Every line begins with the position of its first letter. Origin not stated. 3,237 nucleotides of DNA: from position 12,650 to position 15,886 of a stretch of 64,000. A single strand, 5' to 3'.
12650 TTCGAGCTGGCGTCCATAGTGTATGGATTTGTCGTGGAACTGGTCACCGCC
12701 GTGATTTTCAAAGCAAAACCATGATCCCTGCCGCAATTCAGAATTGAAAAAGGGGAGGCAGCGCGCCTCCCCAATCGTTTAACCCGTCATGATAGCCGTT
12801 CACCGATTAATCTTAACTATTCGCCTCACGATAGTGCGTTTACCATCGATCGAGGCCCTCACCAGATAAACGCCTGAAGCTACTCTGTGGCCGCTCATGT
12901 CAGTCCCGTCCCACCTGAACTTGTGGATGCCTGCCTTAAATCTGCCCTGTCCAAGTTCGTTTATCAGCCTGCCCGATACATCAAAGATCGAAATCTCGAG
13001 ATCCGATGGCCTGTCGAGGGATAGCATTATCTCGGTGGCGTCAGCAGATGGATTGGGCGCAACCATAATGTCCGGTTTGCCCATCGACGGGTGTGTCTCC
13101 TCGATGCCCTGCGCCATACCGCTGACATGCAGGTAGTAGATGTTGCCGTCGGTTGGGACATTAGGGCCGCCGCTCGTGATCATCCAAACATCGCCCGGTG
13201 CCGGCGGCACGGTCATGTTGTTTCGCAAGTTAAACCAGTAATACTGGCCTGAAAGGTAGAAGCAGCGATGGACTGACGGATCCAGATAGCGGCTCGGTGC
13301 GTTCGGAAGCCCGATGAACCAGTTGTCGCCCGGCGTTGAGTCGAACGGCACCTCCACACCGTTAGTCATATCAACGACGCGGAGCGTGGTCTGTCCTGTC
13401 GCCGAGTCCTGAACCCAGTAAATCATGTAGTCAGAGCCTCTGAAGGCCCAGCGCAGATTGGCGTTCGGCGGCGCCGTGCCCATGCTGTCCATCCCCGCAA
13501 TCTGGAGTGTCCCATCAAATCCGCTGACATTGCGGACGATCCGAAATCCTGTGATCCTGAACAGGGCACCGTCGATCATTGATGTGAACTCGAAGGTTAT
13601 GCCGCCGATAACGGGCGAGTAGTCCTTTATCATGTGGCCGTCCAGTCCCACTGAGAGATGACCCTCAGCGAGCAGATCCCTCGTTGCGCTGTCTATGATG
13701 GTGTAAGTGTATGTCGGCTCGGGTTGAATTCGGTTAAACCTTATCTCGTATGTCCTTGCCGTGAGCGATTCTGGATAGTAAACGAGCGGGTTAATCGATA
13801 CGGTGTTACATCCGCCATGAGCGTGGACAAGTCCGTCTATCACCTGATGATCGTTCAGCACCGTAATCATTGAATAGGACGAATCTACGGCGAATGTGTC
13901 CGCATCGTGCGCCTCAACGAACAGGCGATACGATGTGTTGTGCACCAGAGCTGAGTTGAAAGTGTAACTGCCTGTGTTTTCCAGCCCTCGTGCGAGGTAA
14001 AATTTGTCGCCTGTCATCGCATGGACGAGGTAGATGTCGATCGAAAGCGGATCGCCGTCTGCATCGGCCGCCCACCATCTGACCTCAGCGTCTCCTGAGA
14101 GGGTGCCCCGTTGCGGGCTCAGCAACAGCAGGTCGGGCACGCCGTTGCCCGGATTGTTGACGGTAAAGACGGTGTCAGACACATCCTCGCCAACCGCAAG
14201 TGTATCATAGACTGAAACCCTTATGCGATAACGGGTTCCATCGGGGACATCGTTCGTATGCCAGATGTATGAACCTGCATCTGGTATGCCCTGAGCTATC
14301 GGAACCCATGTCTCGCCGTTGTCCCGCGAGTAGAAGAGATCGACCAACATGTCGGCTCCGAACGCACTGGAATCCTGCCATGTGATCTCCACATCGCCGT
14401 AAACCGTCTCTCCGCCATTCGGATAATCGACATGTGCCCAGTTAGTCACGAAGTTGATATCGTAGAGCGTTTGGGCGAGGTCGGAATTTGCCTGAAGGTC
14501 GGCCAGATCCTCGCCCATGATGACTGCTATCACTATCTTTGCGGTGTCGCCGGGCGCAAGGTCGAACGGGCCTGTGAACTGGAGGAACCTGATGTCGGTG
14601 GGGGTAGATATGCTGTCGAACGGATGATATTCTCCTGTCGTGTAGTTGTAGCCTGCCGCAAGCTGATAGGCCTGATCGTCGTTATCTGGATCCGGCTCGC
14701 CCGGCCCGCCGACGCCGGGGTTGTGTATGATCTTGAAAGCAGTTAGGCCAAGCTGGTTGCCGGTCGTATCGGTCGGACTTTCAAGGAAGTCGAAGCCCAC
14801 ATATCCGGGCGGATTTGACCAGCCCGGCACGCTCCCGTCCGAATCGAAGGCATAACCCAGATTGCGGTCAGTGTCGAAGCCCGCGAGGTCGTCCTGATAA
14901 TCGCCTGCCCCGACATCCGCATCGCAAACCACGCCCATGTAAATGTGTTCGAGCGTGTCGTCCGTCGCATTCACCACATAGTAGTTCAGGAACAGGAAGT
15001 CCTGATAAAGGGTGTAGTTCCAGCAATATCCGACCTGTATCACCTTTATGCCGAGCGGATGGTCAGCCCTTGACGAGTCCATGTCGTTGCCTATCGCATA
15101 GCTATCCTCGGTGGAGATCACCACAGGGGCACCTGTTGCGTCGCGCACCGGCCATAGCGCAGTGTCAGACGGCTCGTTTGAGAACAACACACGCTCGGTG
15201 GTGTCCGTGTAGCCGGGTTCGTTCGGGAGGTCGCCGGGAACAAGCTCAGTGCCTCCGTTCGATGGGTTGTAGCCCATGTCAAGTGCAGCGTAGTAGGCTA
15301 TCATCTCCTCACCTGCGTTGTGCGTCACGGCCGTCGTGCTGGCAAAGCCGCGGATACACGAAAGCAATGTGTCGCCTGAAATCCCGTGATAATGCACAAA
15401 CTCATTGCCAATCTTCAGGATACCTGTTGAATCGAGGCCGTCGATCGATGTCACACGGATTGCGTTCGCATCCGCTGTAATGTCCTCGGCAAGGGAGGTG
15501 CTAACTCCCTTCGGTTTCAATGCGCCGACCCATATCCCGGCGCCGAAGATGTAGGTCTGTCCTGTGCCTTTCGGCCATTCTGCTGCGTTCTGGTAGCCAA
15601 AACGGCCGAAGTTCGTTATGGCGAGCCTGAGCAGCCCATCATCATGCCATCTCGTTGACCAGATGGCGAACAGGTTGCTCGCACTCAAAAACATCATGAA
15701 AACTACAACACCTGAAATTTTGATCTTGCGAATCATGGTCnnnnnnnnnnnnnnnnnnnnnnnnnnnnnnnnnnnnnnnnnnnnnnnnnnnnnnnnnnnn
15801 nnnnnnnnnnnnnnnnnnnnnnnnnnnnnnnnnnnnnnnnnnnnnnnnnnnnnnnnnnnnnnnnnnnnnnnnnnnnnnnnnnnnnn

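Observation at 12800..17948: Tandem pair of large T9SS-CTD cargo proteins, one with a transglutaminase-like protease fold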

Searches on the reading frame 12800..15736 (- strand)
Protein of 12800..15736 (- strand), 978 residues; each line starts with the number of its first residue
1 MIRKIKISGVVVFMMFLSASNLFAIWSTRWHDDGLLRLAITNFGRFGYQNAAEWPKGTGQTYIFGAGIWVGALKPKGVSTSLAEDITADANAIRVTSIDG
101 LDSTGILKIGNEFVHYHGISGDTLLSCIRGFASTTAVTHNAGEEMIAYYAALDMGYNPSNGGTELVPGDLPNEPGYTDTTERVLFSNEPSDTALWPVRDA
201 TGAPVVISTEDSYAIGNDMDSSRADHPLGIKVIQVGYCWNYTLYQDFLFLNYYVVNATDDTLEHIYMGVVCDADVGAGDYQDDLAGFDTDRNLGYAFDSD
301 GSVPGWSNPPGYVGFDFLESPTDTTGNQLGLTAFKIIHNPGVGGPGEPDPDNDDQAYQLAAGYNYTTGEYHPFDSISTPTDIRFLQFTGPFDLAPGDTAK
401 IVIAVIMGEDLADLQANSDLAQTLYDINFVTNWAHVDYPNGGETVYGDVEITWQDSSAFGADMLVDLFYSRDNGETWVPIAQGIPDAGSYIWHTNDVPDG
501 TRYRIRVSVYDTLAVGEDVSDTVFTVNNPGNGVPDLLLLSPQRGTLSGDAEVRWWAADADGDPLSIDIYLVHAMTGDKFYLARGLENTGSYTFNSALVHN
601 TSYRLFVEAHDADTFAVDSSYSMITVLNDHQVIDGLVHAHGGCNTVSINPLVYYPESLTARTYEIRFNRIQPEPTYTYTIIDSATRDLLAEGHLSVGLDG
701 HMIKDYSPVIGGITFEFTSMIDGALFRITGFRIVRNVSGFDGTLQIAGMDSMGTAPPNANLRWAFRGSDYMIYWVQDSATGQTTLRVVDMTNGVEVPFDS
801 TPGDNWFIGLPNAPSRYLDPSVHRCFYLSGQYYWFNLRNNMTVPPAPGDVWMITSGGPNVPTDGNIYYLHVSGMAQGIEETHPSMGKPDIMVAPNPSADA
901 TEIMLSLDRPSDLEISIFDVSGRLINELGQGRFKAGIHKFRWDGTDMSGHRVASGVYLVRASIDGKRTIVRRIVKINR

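Call 3: search_protein_families(library=pfam, proteins=[window:12800-15736:-], max_evalue=1)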
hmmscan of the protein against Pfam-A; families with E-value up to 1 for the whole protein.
window:12800-15736:- (978 aa): 3 families
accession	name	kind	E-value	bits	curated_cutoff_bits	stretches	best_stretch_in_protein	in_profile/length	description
PF13860.13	FlgD_ig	-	2.7e-11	43.7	27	1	901-962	12-74/79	FlgD Ig-like domain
PF18962.6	Por_Secre_tail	-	3.4e-05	24.5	27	1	894-973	3-74/75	Secretion system C-terminal sorting domain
PF02012.26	BNR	-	0.023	15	27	1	468-477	1-10/12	BNR/Asp-box repeat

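Call 4: search_protein_families(library=ncbifam, proteins=[window:12800-15736:-], max_evalue=1)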
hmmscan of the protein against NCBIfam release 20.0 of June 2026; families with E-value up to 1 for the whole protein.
window:12800-15736:- (978 aa): 12 families
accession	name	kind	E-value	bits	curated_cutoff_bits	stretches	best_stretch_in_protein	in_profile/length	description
NF033707.1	T9SS_sortase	equivalog_domain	2.3e-09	35.5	420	1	889-965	998-1079/1095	type IX secretion system sortase PorU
TIGR04183.1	Por_Secre_tail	domain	6e-09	35.8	23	1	892-975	1-71/72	T9SS type A sorting domain-containing protein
NF052228.1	T9SS_PorZ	equivalog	2e-08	33.1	260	1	912-976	696-756/757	type IX secretion system anionic LPS delivery protein PorZ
NF005176.1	PRK06655.1-1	equivalog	3.5e-08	33.6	230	1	909-965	95-153/197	flagellar hook assembly protein FlgD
NF052323.1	T9SSA_dep_M6i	equivalog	1.6e-06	26.4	600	1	894-976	962-1039/1043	T9SS-dependent M6-like inactivated metalloprotease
NF009452.0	PRK12812.1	equivalog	3.7e-05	23.1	258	1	905-965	145-208/289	flagellar basal body rod modification protein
NF009277.0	PRK12634.1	equivalog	7.5e-05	22.9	333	1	914-962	125-173/221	flagellar basal body rod modification protein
NF009276.0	PRK12633.1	equivalog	0.0001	22.1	383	1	911-963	129-181/234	flagellar basal body rod modification protein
NF004496.1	PRK05842.1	equivalog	0.024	13.9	250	1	915-962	170-219/271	flagellar hook assembly protein FlgD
NF038113.1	T9SSA_dep_M36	equivalog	0.026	12.6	885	1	887-967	790-861/869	T9SS-dependent M36 family metallopeptidase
NF009453.0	PRK12813.1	equivalog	0.084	12.4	264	1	926-969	136-180/223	flagellar basal body rod modification protein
NF053608.1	Lsa66_OmpA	equivalog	0.086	11.2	700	1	918-960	184-225/581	fibronectin-binding adhesin Lsa66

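Call 5: find_homologous_proteins(query=window:12800-15736:-)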
Query window:12800-15736:- (978 aa): 159 proteins with E <= 0.001 among 8000 candidates; the best 120 are listed.
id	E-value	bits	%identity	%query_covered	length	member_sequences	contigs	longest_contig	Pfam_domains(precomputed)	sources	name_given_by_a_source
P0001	0.0e+0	2203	96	100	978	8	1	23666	PF13860.13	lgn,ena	-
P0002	0.0e+0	1875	80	100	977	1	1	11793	PF13860.13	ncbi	-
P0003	0.0e+0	1854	79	100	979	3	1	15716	PF10342.16,PF13860.13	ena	-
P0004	0.0e+0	1836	78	100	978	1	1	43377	PF13860.13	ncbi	-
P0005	0.0e+0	1178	54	99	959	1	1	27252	PF10342.16,PF18962.8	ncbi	-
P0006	0.0e+0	1178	54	98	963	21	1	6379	PF10342.16,PF18962.8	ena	-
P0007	0.0e+0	1166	54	98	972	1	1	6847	PF10342.16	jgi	-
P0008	0.0e+0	1024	49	100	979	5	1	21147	PF10342.16,PF13860.13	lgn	-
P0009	0.0e+0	1022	50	99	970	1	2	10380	PF10342.16,PF13860.13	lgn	-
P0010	0.0e+0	1020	50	98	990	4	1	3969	PF13860.13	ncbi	-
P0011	0.0e+0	1018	49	100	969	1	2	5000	PF10342.16,PF18962.8,PF13860.13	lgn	-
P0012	1.8e-298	1011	49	97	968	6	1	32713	PF18962.8,PF13860.13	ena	-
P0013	5.3e-296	1003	49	99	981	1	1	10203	PF18962.8,PF13860.13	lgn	-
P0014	6.2e-291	986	48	99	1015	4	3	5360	PF18962.8,PF13860.13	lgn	-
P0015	1.5e-290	985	49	98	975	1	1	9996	PF10342.16,PF18962.8,PF13860.13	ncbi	-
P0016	3.9e-289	980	48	99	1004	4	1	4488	PF10342.16,PF18962.8,PF13860.13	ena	-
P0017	2.3e-288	978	48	97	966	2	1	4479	PF10342.16,PF18962.8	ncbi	-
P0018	2.6e-288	977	48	99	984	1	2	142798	PF13585.13,PF18962.8,PF13860.13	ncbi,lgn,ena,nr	ncbi:T9SS type A sorting domain-containing protein [candidate division WOR-3 bacterium]|nr:T9SS type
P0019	3.5e-288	977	47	100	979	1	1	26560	PF18962.8,PF13860.13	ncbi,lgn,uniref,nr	ncbi:T9SS type A sorting domain-containing protein [candidate division TA06 bacterium]|uniref:T9SS t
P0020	3.7e-288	977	49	98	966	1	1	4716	PF18962.8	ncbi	ncbi:MAG: T9SS type A sorting domain-containing protein [bacterium]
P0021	5.7e-288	976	48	98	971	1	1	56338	PF10342.16,PF18962.8,PF13860.13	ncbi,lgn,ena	-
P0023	3.5e-287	974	49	98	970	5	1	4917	PF10342.16,PF18962.8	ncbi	-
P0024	4.2e-287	973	49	99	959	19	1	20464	PF18962.8,PF13860.13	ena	-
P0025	5.2e-285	967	47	97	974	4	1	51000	PF10342.16,PF18962.8,PF13860.13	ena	-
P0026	2.8e-284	964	47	99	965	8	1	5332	PF10342.16,PF18962.8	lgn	-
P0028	2.4e-281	954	48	97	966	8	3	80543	PF18962.8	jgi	-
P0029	1.1e-280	952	46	97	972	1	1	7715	PF10342.16,PF18962.8,PF13860.13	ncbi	-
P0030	7.3e-280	949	47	99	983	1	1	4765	PF18962.8,PF13860.13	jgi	jgi:hypothetical protein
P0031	8.2e-280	949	48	98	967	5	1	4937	PF10342.16,PF18962.8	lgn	-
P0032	1.1e-279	949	49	94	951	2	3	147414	PF18962.8,PF13860.13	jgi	jgi:hypothetical protein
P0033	6.2e-279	946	47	98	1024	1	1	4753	PF10342.16,PF18962.8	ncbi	-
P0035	1.3e-278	945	47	98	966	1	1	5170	PF10342.16,PF18962.8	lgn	-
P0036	1.4e-278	945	47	97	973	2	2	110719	PF10342.16,PF18962.8,PF13860.13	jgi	jgi:hypothetical protein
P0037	1.5e-278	945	47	99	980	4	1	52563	PF10342.16,PF18962.8,PF13860.13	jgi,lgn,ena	-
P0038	1.7e-278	945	47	99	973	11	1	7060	PF18962.8,PF13860.13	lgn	-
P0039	2.8e-278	944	47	98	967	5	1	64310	PF18962.8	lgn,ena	-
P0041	2.0e-276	938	50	91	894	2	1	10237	PF10342.16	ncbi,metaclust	ncbi:hypothetical protein AMJ52_06545, partial [candidate division TA06 bacterium DG_78]|metaclust:s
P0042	5.0e-276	937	47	97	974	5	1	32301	PF10342.16,PF18962.8,PF13860.13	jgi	jgi:hypothetical protein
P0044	3.9e-274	931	46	99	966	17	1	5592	PF10342.16,PF18962.8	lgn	-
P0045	1.4e-273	929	47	98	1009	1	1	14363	PF10342.16,PF18962.8,PF13860.13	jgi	jgi:hypothetical protein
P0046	2.5e-272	925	47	99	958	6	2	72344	PF18962.8,PF13860.13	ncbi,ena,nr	ncbi:T9SS type A sorting domain-containing protein [candidate division WOR-3 bacterium]|nr:T9SS type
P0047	3.7e-271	921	46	99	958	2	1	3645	PF10342.16,PF18962.8,PF13860.13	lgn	-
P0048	9.5e-265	899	47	98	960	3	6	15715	PF10342.16,PF18962.8,PF13860.13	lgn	-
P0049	6.5e-264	897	46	99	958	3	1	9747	PF18962.8,PF13860.13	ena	-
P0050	8.0e-262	890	46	99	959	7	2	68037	PF13585.13,PF10342.16,PF18962.8,PF13860.13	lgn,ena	-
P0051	1.2e-260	886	47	99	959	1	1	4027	PF10342.16,PF18962.8,PF13860.13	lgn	-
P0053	3.2e-256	871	66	58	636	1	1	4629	PF10342.16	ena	-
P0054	5.3e-250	851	42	99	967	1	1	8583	PF18962.8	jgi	jgi:hypothetical protein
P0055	2.0e-248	845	43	98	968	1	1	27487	PF18962.8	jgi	jgi:hypothetical protein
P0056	1.3e-243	829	47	84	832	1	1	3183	PF10342.16,PF18962.8,PF13860.13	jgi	-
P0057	2.6e-242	825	44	99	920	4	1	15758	PF10342.16,PF18962.8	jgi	jgi:hypothetical protein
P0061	6.1e-217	741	41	94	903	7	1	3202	PF18962.8,PF13860.13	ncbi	-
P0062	1.9e-215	736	43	85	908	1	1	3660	PF10342.16,PF18962.8,PF13860.13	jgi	jgi:hypothetical protein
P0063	4.5e-215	735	43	84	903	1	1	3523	PF18962.8,PF13860.13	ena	-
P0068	3.8e-195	669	43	85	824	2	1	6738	PF13585.13,PF10342.16,PF13860.13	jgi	jgi:hypothetical protein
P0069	4.6e-99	351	31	84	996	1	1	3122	PF18962.8,PF13860.13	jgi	jgi:hypothetical protein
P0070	8.5e-75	271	31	20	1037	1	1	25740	PF17957.8,PF10342.16,PF01357.28,PF21471.4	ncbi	-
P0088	6.6e-39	152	31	41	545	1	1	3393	PF18962.8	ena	-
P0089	1.0e-38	151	25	99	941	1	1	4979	PF18962.8,PF13860.13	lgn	-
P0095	2.7e-36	143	37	12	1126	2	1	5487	PF10342.16,PF24316.2,PF21471.4,PF02012.27,PF03174.20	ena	-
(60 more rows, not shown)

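Call 21: search_solved_structures(query=A1, max_evalue=1)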
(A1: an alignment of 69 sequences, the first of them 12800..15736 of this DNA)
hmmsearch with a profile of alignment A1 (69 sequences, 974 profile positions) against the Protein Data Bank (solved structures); distinct sequences matched with E-value up to 1: 13.
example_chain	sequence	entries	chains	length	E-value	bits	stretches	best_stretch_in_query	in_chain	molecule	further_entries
6za2_A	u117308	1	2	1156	5.5e-05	24.4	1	890-973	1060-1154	Por secretion system protein porU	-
3osv_A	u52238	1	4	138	0.00017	22.8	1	907-961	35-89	Flagellar basal-body rod modification protein FlgD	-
7eh9_A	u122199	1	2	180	0.00041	21.6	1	908-963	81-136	Basal-body rod modification protein FlgD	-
7bhq_A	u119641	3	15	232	0.00065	20.9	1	908-963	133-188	Basal-body rod modification protein FlgD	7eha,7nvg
3c12_A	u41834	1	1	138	0.0058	17.7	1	907-964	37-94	Flagellar protein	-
9kvu_A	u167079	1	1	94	0.014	16.5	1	526-620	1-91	bacterial immunoglobulin domain B1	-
8glk_D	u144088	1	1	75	0.023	15.8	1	890-972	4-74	Endonuclease I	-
5m11_A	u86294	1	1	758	0.031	15.3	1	884-967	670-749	Immunoreactive 84kD antigen PG93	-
8glj_D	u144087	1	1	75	0.051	14.6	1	889-971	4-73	Por secretion system C-terminal sorting domain-containing protein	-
9kzj_H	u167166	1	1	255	0.48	11.4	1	524-565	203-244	BIG2 domain-containing protein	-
4zzf_A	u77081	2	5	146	0.57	11.1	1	912-968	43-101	Flagellar basal body rod modification protein | Basal-body rod modification protein FlgD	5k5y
4zzk_A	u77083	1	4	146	0.57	11.1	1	912-968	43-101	Basal-body rod modification protein FlgD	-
6mnj_A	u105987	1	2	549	0.84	10.6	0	439-477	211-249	Hz136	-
